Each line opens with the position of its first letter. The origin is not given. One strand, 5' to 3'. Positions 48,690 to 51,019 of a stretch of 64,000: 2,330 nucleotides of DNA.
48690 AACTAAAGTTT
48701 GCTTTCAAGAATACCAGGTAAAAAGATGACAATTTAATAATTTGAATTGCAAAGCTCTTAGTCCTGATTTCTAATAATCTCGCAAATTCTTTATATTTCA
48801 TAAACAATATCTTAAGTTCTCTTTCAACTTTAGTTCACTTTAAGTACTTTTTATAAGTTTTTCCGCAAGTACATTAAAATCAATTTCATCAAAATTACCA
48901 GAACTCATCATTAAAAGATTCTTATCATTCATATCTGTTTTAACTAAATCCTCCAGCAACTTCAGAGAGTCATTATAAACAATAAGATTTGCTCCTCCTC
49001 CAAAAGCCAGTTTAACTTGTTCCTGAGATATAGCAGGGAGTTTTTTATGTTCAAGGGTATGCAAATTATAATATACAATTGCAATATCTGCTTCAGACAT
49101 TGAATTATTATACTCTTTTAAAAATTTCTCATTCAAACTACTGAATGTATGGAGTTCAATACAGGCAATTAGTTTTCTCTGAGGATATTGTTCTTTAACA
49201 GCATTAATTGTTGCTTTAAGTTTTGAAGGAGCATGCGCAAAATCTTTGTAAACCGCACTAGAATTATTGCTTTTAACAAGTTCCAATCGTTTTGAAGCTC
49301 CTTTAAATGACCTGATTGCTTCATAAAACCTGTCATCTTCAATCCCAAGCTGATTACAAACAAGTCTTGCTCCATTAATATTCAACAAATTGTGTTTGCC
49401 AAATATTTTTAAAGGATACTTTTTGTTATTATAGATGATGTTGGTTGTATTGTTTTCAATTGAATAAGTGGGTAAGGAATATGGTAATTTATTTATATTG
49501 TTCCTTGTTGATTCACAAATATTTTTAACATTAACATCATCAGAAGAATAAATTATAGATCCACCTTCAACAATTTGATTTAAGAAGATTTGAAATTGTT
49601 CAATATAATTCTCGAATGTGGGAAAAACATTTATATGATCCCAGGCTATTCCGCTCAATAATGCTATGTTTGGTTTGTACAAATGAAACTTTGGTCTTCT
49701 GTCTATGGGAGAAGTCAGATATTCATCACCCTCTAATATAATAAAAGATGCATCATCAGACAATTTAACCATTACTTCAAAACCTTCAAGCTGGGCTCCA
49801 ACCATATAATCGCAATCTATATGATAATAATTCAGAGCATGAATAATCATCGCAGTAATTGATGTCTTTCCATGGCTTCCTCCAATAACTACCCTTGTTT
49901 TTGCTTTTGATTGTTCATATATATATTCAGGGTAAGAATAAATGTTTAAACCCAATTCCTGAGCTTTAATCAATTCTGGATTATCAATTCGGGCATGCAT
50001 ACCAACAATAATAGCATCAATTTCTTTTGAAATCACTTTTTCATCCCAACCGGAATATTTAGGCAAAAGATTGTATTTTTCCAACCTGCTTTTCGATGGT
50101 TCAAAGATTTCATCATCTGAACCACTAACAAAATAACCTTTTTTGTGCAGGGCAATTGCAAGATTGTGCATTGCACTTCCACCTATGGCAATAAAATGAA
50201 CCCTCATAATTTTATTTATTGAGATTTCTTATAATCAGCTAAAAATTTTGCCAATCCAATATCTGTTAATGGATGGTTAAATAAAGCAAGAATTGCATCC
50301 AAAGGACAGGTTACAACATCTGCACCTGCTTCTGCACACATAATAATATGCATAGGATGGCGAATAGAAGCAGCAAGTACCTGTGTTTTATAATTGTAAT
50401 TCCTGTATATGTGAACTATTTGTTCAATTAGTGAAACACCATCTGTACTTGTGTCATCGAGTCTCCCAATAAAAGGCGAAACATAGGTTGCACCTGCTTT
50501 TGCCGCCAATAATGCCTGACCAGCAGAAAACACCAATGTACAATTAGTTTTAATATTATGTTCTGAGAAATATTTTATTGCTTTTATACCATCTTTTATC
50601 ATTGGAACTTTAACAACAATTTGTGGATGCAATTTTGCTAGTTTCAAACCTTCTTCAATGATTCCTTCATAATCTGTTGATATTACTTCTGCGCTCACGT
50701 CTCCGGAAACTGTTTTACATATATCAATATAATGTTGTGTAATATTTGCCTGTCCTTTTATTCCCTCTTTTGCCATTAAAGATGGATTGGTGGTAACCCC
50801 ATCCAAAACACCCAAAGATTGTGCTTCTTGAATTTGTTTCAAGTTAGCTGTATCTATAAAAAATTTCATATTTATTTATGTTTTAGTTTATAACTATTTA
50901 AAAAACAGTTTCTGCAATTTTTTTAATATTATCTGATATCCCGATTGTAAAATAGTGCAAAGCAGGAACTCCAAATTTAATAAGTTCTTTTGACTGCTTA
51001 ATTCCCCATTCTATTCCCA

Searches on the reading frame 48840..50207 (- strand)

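Call 89: search_protein_families(library=pfam, proteins=[window:48840-50207:-], max_evalue=0.001)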
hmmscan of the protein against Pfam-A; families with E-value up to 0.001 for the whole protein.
window:48840-50207:- (455 aa): 3 families
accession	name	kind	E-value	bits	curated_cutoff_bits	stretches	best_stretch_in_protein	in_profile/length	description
PF08245.18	Mur_ligase_M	-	2.4e-13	50.9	24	1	108-280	1-196/200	Mur ligase middle domain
PF01225.30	Mur_ligase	-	7.2e-09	36.3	21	1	3-102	2-93/95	Mur ligase family, catalytic domain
PF02875.26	Mur_ligase_C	-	5.1e-08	34.2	28.4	1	307-434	2-124/127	Mur ligase, glutamate ligase domain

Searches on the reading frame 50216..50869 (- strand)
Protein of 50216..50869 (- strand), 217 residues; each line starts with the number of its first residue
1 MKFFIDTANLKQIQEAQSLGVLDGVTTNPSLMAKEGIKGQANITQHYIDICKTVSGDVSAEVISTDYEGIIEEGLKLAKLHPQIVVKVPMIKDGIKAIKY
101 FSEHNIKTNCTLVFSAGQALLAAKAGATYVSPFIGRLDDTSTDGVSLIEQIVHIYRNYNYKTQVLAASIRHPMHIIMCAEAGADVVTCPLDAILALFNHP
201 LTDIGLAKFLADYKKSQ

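Call 89: search_protein_families(library=pfam, proteins=[window:50216-50869:-], max_evalue=0.001)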
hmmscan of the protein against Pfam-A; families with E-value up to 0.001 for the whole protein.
window:50216-50869:- (217 aa): 1 family
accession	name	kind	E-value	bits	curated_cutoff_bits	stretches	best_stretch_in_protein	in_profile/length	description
PF00923.25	TAL_FSA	-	7.5e-61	206.4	27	1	3-202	1-238/285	Transaldolase/Fructose-6-phosphate aldolase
